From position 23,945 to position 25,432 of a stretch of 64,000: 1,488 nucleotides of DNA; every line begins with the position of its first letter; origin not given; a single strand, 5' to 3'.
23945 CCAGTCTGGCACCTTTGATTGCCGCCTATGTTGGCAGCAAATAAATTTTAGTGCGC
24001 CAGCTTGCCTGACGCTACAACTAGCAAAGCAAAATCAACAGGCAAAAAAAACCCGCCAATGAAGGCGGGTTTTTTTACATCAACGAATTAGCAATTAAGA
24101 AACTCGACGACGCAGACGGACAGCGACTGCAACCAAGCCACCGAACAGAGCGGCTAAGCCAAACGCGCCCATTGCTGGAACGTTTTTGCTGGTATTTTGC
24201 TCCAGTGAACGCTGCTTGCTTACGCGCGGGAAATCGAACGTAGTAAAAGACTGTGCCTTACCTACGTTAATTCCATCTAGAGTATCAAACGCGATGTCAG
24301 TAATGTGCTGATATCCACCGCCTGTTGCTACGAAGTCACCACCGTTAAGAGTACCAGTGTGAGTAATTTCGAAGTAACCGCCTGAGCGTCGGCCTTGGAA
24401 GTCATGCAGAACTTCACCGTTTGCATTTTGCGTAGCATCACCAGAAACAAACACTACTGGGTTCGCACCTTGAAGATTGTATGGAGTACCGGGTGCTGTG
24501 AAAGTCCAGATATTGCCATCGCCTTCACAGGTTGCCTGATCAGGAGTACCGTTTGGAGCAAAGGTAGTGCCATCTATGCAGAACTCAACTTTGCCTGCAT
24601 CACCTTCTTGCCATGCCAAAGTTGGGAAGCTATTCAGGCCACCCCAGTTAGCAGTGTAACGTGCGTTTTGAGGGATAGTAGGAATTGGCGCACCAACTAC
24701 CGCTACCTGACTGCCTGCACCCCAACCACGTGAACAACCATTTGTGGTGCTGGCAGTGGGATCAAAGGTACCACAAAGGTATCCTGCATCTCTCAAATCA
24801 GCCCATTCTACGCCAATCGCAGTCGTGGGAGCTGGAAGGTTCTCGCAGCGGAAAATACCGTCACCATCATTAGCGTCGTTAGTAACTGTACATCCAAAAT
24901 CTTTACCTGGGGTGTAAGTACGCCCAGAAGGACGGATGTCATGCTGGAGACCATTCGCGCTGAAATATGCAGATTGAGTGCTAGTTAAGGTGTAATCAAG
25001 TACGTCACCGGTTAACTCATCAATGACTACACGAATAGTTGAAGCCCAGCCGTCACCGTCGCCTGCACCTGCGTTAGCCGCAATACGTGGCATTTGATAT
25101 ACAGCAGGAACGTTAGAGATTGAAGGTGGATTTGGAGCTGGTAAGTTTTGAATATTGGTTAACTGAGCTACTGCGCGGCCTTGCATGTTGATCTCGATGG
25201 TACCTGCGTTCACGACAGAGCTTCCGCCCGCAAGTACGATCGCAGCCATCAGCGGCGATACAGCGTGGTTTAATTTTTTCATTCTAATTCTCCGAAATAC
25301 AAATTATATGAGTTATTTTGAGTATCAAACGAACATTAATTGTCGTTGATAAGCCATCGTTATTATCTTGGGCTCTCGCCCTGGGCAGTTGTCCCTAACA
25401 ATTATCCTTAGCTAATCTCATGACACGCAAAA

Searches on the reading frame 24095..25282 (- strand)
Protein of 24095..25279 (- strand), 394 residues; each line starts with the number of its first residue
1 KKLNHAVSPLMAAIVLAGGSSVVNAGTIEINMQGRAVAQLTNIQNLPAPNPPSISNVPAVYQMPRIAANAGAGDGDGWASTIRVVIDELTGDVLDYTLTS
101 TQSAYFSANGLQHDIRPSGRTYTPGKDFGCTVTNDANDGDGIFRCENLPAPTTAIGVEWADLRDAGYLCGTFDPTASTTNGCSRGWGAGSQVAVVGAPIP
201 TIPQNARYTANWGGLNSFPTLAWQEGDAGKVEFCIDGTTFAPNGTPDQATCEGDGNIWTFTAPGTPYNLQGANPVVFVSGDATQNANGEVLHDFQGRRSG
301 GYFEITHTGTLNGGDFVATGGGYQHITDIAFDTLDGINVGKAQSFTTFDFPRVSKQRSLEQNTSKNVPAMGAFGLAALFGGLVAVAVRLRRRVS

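Call 27: find_encoding_contigs(protein=window:24095-25279:-, flank=10000, max_places=8)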
Protein window:24095-25279:- (394 aa): no gene with exactly this product is on record in the collection.

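Call 31: find_encoding_contigs(protein=window:24098-25282:-, flank=10000, max_places=8)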
Protein window:24098-25282:- (395 aa): no gene with exactly this product is on record in the collection.
